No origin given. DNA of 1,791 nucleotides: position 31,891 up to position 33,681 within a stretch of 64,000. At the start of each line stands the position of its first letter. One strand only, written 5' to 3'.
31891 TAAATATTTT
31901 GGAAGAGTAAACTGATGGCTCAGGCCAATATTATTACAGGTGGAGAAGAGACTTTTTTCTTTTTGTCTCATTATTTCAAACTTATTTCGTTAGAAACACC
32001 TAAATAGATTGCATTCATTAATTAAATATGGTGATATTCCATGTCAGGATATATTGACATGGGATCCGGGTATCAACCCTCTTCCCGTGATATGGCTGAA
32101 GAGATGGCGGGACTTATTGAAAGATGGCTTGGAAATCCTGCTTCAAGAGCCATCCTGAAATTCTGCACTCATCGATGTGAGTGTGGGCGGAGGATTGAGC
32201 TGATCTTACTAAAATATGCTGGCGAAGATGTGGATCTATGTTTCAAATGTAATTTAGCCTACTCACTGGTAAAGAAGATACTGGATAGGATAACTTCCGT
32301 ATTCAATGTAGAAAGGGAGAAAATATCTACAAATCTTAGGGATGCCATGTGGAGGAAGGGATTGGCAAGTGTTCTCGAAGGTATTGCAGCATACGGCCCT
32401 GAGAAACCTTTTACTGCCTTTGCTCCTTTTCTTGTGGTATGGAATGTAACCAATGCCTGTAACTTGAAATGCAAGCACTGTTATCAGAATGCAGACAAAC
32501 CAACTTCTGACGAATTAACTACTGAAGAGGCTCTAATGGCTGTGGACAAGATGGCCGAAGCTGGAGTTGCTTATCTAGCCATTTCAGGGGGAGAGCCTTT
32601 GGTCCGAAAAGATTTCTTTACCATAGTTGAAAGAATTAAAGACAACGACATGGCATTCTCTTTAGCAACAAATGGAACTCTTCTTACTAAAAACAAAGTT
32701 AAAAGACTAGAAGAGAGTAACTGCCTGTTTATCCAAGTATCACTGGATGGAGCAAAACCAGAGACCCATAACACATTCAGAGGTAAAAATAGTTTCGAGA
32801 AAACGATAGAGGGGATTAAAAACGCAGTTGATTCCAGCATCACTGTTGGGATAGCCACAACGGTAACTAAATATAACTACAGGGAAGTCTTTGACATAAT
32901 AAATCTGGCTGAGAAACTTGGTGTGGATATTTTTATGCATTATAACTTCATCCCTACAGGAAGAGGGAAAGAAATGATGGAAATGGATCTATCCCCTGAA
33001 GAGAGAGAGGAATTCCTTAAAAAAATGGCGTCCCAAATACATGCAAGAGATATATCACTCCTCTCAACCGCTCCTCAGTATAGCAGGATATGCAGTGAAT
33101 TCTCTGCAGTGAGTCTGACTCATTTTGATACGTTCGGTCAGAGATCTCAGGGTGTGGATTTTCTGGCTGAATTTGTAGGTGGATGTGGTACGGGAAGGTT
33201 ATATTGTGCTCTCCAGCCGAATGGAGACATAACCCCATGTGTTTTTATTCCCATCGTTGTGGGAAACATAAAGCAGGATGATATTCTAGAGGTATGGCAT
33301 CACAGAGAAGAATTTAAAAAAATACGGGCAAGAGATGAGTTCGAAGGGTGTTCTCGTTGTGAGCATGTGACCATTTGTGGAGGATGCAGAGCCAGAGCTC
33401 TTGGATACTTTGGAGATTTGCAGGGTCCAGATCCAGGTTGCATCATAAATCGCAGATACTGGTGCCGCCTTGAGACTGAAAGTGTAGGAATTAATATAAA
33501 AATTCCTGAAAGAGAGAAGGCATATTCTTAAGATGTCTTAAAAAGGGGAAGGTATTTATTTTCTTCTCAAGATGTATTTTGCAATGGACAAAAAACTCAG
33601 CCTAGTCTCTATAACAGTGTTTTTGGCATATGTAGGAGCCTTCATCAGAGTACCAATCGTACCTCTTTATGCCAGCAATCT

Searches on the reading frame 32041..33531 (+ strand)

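Call 69: search_protein_families(library=ncbifam, proteins=[window:32041-33531:+], max_evalue=0.00001)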
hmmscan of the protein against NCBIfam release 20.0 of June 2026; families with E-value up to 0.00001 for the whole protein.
window:32041-33531:+ (496 aa): 82 families (the best 25 are shown)
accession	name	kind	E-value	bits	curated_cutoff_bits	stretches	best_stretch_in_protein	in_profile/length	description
TIGR04545.1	rSAM_ahbD_hemeb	equivalog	6.3e-75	252.7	500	1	131-469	1-337/339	heme b synthase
TIGR04055.1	rSAM_NirJ2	equivalog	3.3e-74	250.3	500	1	131-469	1-324/326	putative heme d1 biosynthesis radical SAM protein NirJ2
TIGR04053.2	TIGR04053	equivalog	2.4e-69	234.4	395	1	128-468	6-363/366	TIGR04053 family radical SAM/SPASM domain-containing protein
TIGR04054.1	rSAM_NirJ1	equivalog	5.5e-60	203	650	1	131-469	37-382/387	putative heme d1 biosynthesis radical SAM protein NirJ1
TIGR04303.1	GeoRSP_rSAM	equivalog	6.9e-59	200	400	2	128-330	3-205/325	GeoRSP system radical SAM/SPASM protein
TIGR04347.1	pseudo_SAM_Halo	equivalog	1.1e-57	196.1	525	1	131-470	39-386/390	TIGR04347 family pseudo-SAM/SPASM protein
TIGR04051.1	rSAM_NirJ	equivalog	2.1e-55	188.2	515.45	1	131-470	3-349/354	heme d1 biosynthesis radical SAM protein NirJ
TIGR03962.1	mycofact_rSAM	equivalog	5.9e-53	180.2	265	1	128-470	10-334/339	mycofactocin radical SAM maturase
TIGR04546.1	rSAM_ahbC_deAc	equivalog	2.4e-52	178.1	650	1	131-470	40-386/390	12,18-didecarboxysiroheme deacetylase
TIGR04340.1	rSAM_ACGX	hypoth_equivalog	1.9e-50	172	400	1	130-467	3-337/341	radical SAM/SPASM domain protein, ACGX system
NF050035.1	rSAM_WgK_link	exception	7.7e-48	163.3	650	1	128-470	7-364/367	radical SAM/SPASM peptide maturase WgkB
TIGR04250.1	SCM_rSAM_ScmE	equivalog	2.9e-47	161.3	400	1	134-471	7-349/358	SynChlorMet cassette radical SAM/SPASM protein ScmE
NF045574.1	sacti_mat_StsB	exception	6.3e-37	127.5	625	1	131-311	97-277/466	StsB family radical SAM/SPASM domain sactipeptide maturase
TIGR04133.1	rSAM_w_lipo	hypoth_equivalog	9e-35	120.2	425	1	132-329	26-228/350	TIGR04133 family radical SAM/SPASM protein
TIGR04251.1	SCM_rSAM_ScmF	equivalog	1.1e-34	120.4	400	1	134-451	8-323/353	SynChlorMet cassette radical SAM/SPASM protein ScmF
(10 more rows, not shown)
